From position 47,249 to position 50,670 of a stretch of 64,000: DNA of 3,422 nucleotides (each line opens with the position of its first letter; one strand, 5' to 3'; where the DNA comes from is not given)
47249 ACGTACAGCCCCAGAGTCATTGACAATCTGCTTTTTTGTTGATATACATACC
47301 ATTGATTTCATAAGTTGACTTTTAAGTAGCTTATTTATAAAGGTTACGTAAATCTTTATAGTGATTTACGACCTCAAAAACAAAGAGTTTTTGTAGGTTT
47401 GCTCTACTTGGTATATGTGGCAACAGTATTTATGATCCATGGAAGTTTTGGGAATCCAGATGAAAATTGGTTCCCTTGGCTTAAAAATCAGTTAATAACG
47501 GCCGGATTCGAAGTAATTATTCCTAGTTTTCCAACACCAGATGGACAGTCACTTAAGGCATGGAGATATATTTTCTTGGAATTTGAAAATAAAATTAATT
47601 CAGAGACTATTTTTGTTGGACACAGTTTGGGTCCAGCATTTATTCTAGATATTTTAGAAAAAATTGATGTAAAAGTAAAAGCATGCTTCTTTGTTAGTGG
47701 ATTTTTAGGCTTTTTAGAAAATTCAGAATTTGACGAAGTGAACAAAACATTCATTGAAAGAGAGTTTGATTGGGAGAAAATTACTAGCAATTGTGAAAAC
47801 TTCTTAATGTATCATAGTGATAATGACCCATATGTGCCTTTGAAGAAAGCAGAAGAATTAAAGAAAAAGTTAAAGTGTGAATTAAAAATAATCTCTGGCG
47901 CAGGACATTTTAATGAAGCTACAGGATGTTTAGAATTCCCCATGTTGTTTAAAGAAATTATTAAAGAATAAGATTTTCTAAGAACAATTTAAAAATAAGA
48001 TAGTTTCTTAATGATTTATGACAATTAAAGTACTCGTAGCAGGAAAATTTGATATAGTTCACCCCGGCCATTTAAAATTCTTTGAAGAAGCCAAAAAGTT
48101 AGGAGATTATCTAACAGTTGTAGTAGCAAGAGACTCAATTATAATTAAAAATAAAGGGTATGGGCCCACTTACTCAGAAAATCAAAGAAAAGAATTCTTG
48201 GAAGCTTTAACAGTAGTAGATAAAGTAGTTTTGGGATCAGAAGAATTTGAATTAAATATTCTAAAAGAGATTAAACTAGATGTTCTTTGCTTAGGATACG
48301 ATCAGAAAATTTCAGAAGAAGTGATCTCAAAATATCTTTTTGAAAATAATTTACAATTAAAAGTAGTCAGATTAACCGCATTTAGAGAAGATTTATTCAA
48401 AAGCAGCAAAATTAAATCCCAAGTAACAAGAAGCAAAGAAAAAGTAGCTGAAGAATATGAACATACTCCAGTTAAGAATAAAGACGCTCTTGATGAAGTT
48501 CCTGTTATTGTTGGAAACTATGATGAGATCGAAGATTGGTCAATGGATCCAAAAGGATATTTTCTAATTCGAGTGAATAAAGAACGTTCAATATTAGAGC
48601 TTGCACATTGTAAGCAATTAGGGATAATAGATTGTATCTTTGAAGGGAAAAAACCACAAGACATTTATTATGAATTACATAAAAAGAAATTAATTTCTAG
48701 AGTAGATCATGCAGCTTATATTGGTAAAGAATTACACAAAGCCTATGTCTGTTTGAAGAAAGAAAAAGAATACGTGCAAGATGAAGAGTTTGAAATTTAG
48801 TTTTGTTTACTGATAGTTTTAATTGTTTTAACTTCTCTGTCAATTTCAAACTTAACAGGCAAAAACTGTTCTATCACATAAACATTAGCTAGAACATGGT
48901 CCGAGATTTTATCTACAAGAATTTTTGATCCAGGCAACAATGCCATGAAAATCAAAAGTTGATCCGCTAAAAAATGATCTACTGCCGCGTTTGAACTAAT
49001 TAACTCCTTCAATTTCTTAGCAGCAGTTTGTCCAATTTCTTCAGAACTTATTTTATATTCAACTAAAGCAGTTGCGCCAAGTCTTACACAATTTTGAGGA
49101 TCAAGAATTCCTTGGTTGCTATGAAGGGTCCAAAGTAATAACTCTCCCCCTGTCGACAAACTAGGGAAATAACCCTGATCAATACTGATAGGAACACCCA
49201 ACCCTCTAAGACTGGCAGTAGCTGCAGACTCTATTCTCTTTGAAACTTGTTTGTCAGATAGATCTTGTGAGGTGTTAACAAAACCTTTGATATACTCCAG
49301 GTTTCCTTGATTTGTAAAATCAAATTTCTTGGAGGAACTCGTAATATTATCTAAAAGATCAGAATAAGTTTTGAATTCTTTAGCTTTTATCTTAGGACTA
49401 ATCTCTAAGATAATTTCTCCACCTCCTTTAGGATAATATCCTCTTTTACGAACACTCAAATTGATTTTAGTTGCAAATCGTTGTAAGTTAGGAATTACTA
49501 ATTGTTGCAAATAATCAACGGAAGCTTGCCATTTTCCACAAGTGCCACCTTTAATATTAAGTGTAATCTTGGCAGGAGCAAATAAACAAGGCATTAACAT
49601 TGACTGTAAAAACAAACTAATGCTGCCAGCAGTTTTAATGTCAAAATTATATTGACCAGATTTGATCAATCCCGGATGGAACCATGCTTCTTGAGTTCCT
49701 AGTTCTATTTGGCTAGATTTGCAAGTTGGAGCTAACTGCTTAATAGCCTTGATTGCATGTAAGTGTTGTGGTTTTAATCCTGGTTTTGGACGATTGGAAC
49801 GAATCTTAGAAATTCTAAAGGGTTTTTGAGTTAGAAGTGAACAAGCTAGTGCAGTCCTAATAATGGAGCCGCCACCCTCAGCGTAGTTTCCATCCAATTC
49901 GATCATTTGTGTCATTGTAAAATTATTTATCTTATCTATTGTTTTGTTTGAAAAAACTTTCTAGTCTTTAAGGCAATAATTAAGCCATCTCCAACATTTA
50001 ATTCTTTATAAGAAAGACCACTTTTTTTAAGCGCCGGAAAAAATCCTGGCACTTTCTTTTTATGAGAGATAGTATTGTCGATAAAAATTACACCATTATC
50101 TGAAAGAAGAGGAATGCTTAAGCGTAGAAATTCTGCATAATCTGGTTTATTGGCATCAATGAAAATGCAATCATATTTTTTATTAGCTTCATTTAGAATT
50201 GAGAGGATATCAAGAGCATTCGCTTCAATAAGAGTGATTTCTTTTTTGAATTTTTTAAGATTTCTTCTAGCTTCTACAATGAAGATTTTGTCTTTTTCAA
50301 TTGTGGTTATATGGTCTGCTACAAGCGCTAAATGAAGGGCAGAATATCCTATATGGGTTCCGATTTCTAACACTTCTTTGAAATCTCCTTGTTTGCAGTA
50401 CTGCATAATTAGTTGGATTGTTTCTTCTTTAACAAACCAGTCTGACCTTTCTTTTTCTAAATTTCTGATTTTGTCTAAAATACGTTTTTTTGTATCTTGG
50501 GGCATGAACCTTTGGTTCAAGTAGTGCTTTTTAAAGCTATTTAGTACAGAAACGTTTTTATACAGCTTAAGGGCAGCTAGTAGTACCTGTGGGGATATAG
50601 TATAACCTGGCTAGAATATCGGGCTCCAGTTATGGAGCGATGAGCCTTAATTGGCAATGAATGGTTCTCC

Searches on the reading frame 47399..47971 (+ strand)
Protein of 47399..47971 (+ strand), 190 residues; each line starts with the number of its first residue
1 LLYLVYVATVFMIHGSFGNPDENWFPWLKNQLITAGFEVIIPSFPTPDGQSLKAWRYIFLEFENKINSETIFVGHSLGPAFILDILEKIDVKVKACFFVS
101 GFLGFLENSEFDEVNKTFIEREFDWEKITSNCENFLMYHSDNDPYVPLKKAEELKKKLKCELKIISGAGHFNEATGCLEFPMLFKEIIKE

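Call 22: search_protein_families(library=pfam, proteins=[window:47399-47971:+], max_evalue=0.001)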
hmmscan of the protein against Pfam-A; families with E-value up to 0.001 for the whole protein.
window:47399-47971:+ (190 aa): 4 families
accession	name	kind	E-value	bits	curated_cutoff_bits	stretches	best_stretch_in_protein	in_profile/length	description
PF06821.19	Ser_hydrolase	-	1.5e-15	57.9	22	1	11-183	2-166/172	Serine hydrolase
PF00561.26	Abhydrolase_1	-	4.9e-10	39.9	25.8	0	134-171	201-239/245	alpha/beta hydrolase fold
PF10230.15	LIDHydrolase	-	4.2e-07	30.4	27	0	62-112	78-129/262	Lipid-droplet associated hydrolase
PF12697.13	Abhydrolase_6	-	8.8e-05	23.7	26.3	0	10-101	1-93/217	Alpha/beta hydrolase family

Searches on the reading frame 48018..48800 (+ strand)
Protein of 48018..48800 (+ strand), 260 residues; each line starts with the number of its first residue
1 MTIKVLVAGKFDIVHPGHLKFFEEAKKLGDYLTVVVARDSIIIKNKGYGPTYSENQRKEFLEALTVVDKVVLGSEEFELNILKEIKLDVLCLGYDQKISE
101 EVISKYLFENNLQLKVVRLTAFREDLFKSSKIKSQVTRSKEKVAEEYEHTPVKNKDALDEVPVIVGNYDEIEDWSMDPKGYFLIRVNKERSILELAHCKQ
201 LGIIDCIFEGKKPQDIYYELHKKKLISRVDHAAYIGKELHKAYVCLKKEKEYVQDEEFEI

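Call 22: search_protein_families(library=pfam, proteins=[window:48018-48800:+], max_evalue=0.001)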
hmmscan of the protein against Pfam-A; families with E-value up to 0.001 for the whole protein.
window:48018-48800:+ (260 aa): 2 families
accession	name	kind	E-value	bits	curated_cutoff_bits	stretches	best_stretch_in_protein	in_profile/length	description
PF14251.12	PterinBD-DUF4346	-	5.6e-20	72.4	29.6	1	176-255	1-86/86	PterinBD-DUF4346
PF01467.32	CTP_transf_like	-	4.5e-15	56.5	21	1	7-133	2-131/133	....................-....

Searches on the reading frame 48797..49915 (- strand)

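Call 22: search_protein_families(library=pfam, proteins=[window:48797-49915:-], max_evalue=0.001)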
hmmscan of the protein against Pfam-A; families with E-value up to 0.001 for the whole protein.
window:48797-49915:- (372 aa): 2 families
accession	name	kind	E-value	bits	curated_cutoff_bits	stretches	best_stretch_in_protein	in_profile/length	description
PF01137.26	RTC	-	2.1e-74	249.9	27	1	11-358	1-221/221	RNA 3'-terminal phosphate cyclase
PF05189.18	RTC_insert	-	1.5e-05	25.8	23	1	202-306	2-101/102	RNA 3'-terminal phosphate cyclase (RTC), insert domain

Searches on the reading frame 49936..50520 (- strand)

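Call 23: search_protein_families(library=pfam, proteins=[window:49936-50520:-], max_evalue=0.01)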
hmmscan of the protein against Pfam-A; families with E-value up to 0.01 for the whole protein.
window:49936-50520:- (194 aa): 9 families
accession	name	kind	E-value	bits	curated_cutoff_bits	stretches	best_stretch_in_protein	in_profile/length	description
PF01596.23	Methyltransf_3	-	2.9e-16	59.8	22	1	33-153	31-158/204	O-methyltransferase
PF13578.12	Methyltransf_24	-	2.2e-10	41.8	26.3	1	51-149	1-104/105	Methyltransferase domain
PF13649.12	Methyltransf_25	-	0.00027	22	27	1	50-133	1-87/97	Methyltransferase domain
PF01795.25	Methyltransf_5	-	0.00082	19.4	27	1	66-122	42-99/309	MraW methylase family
PF03602.21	Cons_hypoth95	-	0.00087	19.4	24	1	68-146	64-149/182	Conserved hypothetical protein 95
PF00398.26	RrnaAD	-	0.00097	18.8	24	1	33-105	17-88/263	Ribosomal RNA adenine dimethylase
PF09445.16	Methyltransf_15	-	0.0021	18.1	22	1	58-121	12-77/165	RNA cap guanine-N2 methyltransferase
PF01135.25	PCMT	-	0.0024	18.1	20.3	1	36-97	63-125/210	Protein-L-isoaspartate(D-aspartate) O-methyltransferase (PCMT)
PF13614.12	AAA_31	-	0.0064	16.9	27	1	67-124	69-126/177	AAA domain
